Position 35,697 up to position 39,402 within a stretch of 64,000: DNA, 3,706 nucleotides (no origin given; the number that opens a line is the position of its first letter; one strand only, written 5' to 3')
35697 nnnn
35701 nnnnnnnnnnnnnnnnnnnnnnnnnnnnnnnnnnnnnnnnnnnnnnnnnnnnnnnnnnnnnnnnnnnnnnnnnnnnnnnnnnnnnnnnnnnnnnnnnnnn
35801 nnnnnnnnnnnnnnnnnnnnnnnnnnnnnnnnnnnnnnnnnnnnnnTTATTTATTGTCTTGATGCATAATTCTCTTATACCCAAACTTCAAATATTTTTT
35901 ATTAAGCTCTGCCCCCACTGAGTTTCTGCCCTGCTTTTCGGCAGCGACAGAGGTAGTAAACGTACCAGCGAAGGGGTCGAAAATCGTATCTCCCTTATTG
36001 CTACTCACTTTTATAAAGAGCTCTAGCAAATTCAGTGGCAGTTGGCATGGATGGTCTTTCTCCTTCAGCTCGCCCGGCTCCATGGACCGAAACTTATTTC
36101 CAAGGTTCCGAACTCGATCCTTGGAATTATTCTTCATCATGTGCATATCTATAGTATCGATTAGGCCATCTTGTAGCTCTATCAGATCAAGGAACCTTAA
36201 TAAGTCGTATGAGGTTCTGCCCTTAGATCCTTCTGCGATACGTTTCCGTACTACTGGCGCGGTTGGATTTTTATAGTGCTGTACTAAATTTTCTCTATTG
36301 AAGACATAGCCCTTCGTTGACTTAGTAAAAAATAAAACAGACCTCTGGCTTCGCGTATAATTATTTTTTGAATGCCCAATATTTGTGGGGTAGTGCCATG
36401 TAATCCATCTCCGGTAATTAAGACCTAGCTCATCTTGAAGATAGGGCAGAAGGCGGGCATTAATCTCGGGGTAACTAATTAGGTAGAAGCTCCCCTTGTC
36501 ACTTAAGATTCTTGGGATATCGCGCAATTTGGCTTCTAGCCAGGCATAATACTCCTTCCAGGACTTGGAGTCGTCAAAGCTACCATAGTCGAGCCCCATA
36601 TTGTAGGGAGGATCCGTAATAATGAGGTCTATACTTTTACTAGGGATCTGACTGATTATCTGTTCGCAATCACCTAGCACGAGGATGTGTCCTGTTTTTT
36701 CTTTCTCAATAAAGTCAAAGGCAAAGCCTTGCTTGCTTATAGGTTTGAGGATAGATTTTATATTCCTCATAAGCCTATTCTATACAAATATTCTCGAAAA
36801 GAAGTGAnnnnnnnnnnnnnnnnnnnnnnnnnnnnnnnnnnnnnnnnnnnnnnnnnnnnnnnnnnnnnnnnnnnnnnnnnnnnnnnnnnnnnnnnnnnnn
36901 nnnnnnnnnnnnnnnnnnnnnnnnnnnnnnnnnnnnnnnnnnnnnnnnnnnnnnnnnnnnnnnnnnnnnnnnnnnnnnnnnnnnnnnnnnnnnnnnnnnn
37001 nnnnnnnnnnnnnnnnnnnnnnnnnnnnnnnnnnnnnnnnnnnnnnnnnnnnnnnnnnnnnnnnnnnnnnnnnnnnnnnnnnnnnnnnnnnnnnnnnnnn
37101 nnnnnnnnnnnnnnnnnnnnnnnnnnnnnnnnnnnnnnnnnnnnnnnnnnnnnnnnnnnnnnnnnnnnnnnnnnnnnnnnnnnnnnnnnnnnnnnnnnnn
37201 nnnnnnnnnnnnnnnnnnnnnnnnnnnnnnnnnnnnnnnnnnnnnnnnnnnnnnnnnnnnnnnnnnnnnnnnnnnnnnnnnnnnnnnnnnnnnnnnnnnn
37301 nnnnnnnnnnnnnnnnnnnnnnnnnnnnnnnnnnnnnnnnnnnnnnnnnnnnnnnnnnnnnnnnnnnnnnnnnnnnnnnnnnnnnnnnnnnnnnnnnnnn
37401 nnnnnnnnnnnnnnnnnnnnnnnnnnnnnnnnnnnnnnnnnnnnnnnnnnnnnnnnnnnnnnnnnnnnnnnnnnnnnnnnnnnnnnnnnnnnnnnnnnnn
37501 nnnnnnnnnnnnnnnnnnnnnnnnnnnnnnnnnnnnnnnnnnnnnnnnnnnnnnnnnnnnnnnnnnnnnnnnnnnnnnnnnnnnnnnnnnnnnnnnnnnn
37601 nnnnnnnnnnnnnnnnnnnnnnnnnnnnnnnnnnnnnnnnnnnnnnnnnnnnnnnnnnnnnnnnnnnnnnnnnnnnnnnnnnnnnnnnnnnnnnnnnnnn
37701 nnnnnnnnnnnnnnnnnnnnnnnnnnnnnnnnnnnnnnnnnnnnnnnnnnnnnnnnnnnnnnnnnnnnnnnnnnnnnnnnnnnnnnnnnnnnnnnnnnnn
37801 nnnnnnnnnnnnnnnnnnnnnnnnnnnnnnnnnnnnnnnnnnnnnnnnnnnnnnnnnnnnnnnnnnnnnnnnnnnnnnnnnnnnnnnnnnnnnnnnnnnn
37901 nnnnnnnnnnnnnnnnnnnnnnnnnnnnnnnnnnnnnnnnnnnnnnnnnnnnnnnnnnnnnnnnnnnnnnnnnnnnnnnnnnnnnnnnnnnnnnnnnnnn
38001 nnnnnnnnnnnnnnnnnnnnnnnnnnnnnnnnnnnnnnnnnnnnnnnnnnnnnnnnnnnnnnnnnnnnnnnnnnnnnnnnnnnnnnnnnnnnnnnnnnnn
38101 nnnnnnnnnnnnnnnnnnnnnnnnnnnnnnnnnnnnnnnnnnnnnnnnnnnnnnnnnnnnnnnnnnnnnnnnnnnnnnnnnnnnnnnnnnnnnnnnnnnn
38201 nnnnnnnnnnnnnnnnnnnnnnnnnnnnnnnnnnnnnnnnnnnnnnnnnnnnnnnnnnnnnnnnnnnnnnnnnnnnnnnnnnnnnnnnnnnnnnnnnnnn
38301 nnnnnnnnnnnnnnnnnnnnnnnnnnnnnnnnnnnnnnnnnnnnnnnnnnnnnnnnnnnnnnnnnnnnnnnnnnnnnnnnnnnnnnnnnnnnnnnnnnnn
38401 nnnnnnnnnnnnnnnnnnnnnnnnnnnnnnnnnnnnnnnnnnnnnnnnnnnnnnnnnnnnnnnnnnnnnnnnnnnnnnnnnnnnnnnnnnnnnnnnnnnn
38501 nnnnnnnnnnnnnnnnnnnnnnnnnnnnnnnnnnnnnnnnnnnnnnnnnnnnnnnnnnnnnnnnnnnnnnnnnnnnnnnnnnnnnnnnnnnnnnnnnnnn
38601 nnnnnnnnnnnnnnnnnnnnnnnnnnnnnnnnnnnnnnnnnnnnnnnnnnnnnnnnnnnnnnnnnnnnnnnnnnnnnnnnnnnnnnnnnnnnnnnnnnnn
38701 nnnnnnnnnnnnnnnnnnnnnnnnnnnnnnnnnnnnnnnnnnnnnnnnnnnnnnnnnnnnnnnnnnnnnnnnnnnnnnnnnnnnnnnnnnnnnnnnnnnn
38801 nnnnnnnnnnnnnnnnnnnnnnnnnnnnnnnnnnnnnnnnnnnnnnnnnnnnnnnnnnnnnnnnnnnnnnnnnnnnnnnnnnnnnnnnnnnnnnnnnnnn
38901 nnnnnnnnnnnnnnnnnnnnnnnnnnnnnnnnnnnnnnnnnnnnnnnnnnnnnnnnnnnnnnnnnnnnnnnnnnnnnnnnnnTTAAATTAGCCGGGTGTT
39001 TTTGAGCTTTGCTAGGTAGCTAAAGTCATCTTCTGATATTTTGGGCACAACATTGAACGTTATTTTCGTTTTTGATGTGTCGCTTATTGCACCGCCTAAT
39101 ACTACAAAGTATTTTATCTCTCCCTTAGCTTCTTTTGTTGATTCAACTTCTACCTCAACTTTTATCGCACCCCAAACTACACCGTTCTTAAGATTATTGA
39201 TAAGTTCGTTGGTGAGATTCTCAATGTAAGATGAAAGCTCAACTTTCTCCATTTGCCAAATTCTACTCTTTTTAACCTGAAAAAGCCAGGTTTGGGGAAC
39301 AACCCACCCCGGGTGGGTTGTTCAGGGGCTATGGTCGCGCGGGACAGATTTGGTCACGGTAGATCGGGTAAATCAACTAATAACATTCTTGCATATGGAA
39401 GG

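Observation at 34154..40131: Candidate undescribed defense module: HEPN-like / small protein / N6A-MTase / DUF262(DGQQR)-HNH / DPPY-MTase / DGQHR protein in one coupled operon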

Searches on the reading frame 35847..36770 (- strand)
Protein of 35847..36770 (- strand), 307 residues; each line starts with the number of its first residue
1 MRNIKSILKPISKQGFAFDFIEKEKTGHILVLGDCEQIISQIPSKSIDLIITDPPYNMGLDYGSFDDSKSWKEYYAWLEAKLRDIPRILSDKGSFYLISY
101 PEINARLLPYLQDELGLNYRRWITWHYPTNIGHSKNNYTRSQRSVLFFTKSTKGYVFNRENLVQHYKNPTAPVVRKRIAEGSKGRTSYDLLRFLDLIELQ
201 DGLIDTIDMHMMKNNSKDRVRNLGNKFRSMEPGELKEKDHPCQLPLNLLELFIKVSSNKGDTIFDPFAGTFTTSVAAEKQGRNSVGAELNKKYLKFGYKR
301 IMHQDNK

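Call 3: search_protein_families(library=pfam, proteins=[window:35847-36770:-], max_evalue=0.01)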
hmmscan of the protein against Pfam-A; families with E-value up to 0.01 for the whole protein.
window:35847-36770:- (307 aa): 3 families
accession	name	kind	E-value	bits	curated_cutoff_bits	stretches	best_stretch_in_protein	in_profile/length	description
PF01555.25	N6_N4_Mtase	-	5.3e-45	154.5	26.7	1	47-295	1-217/221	DNA methylase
PF02086.21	MethyltransfD12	-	0.0019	18.4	22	0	254-291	14-52/253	D12 class N6 adenine-specific DNA methyltransferase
PF01170.24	UPF0020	-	0.0098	16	22.3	0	42-57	115-132/197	RMKL-like, methyltransferase domain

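Call 4: search_protein_families(library=ncbifam, proteins=[window:35847-36770:-], max_evalue=0.01)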
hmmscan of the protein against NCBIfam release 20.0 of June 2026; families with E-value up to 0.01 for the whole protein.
window:35847-36770:- (307 aa): 4 families
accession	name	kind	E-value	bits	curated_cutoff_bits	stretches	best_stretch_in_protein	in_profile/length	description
NF008572.0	PRK11524.1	equivalog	6.7e-42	143.6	292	2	24-163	11-148/294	adenine-specific DNA-methyltransferase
NF050803.1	DnaMtaseCcrMCaul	equivalog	1.7e-21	76.5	830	2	236-303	182-249/350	adenine-specific DNA-methyltransferase CcrM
NF010253.0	PRK13699.1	subfamily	1.2e-17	64.3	244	2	238-302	142-206/226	DNA methyltransferase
NF040721.1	Trm14_Arch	equivalog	0.0036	16.5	280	0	30-60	275-303/370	tRNA (guanine(6)-N2)-methyltransferase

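Call 5: search_protein_families(library=padloc, proteins=[window:35847-36770:-], max_evalue=0.01)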
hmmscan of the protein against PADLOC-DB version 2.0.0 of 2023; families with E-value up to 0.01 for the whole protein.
window:35847-36770:- (307 aa): 68 families (the best 25 are shown)
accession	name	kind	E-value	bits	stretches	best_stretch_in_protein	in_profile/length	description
PDLC03299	MTase_II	-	2.3e-51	173.1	2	24-166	11-152/296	Type II methyltransferase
PDLC03371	MTase_II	-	1.7e-48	163.4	1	25-305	8-256/260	Type II methyltransferase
PDLC03337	MTase_II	-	2.8e-35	119.9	2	32-197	13-175/264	Type II methyltransferase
PDLC03387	MTase_II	-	5.2e-34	115.7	2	106-303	130-277/289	Type II methyltransferase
PDLC03353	MTase_II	-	8.4e-34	115.3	2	229-304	177-253/260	Type II methyltransferase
PDLC03320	MTase_II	-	2.6e-30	103.6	2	33-183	38-186/289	Type II methyltransferase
PDLC03238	MTase_II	-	1.7e-27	94.6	2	30-162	126-256/428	Type II methyltransferase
PDLC03265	MTase_II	-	2.9e-25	87.4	2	19-138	16-135/333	Type II methyltransferase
PDLC03216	MTase_II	-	4.5e-24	83.1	2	237-304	191-258/364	Type II methyltransferase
PDLC03339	MTase_II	-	1.9e-22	77.6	2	239-301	209-271/399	Type II methyltransferase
PDLC03350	MTase_II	-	3.3e-22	77.3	2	226-304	220-298/312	Type II methyltransferase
PDLC03295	MTase_II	-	4e-21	73.7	2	34-97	10-73/292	Type II methyltransferase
PDLC03738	oMTase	-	1.6e-20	71.1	2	235-302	199-266/376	orphan methyltransferase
PDLC03300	MTase_II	-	2.7e-19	67.3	2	236-302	210-277/302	Type II methyltransferase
PDLC03251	MTase_II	-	1.2e-18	65.4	1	31-303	8-268/282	Type II methyltransferase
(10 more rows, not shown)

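Call 41: search_protein_families(library=phrogs, proteins=[window:35847-36770:-], max_evalue=0.01)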
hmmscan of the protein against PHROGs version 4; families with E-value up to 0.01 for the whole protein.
window:35847-36770:- (307 aa): 14 families
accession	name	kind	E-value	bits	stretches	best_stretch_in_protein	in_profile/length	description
phrog_67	-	other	3.4e-50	172.9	1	28-302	124-344/743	DNA methyltransferase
phrog_498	-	other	8.5e-27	94.9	1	43-304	219-423/633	DNA methyltransferase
phrog_6025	-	other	1.6e-17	64.7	1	29-136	13-119/192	DNA methyltransferase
phrog_3008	-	other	3.2e-16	60.3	1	200-301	109-211/244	DNA methyltransferase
phrog_18293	-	other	3.6e-14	53.7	1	235-304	41-110/119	methyltransferase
phrog_16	-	DNA, RNA and nucleotide metabolism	1.1e-10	41.4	1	208-303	813-911/986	DNA helicase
phrog_6952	-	other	1.5e-09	38.9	1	239-295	113-169/181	DNA methyltransferase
phrog_12517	-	unknown function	2.6e-09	37.7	1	254-296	100-142/316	-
phrog_23085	-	unknown function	4.6e-09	37.1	1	237-306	41-110/138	-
phrog_23148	-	unknown function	4.1e-08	34.4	1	236-300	81-145/165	-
phrog_18146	-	other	7.7e-08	32.6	1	241-291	50-101/452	DNA methyltransferase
phrog_10183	-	other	1.6e-07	31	1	16-86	490-553/889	DNA methyltransferase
phrog_8769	-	other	0.00018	22.3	1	262-302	14-54/71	methyltransferase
phrog_12862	-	unknown function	0.00044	21.2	1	32-58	7-33/149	-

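Call 87: search_solved_structures(query=window:35847-36770:-, max_evalue=0.00001)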
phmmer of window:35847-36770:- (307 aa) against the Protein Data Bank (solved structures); distinct sequences matched with E-value up to 0.00001: 12.
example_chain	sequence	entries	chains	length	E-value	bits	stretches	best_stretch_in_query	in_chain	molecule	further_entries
1g60_A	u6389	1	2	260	6.3e-27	97.7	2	34-167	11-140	Adenine-specific Methyltransferase MboIIA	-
9c3u_A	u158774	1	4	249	8.1e-26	94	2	40-184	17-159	Methyltransferase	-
8urk_A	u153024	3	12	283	1.3e-25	93.3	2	40-184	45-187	Methyltransferase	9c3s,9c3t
1eg2_A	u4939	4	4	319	7e-18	67.9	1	25-174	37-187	MODIFICATION METHYLASE RSRI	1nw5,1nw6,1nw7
1nw8_A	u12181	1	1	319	2.1e-17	66.3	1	25-174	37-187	MODIFICATION METHYLASE RSRI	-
2zie_A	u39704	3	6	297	4.5e-17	65.3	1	232-301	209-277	Putative modification methylase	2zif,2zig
6pbd_A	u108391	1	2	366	1e-15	60.8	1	236-301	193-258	Modification methylase CcrMI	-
8s9n_A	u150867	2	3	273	3.1e-15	59.3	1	236-302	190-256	DNA cytosine-N4 methyltransferase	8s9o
8s9m_A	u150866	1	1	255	6.4e-15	58.2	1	236-302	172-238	DNA cytosine-N4 methyltransferase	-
5hek_A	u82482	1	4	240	7.7e-12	48.1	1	235-301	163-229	Adenine specific DNA methyltransferase (DpnA)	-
5hfj_A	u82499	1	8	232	8.8e-12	47.9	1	235-301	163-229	Adenine specific DNA methyltransferase (DpnA)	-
1boo_A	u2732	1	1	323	4e-11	45.7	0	238-298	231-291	PROTEIN (N-4 CYTOSINE-SPECIFIC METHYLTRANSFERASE PVU II)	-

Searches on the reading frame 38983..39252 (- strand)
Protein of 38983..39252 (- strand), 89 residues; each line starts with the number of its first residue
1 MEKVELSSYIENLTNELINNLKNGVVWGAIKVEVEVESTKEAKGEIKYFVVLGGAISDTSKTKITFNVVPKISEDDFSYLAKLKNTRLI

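Call 3: search_protein_families(library=pfam, proteins=[window:38983-39252:-], max_evalue=0.01)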
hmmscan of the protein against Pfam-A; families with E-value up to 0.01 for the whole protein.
window:38983-39252:- (89 aa): 1 family
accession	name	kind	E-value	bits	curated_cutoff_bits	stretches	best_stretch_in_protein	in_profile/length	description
PF19631.4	Trypco2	-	0.00027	21.6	24.2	1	5-66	2-74/78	Trypsin-co-occurring domain 2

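Call 4: search_protein_families(library=ncbifam, proteins=[window:38983-39252:-], max_evalue=0.01)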
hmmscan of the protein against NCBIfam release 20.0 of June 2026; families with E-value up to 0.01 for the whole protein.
window:38983-39252:- (89 aa): 0 families

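Call 5: search_protein_families(library=padloc, proteins=[window:38983-39252:-], max_evalue=0.01)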
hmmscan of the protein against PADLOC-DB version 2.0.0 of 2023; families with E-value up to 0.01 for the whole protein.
window:38983-39252:- (89 aa): 0 families

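Call 41: search_protein_families(library=phrogs, proteins=[window:38983-39252:-], max_evalue=0.01)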
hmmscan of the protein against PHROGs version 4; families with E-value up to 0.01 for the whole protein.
window:38983-39252:- (89 aa): 0 families

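Call 99: search_solved_structures(query=window:38983-39252:-, max_evalue=5)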
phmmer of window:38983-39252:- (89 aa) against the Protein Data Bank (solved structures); distinct sequences matched with E-value up to 5: 3.
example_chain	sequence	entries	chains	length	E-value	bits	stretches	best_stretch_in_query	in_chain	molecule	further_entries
5is1_A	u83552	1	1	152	0.77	13.5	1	8-49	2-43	Histidine kinase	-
4ywz_A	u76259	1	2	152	3.7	11.3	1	10-47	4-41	Sensor protein kinase WalK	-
7dud_A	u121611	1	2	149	4.2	11.1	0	11-47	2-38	Sensor protein kinase WalK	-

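Call 101: find_related_loci(query=window:38983-39252:-, collection=metagenome_contigs, flank=5000)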
Query window:38983-39252:- (89 aa) in metagenome_contigs; peptide patterns used: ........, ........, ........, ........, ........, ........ (x = any residue, [..] = any of these).
600 stretches matched a pattern, but none encodes a relative of the query by tblastn (E <= 1e-3).
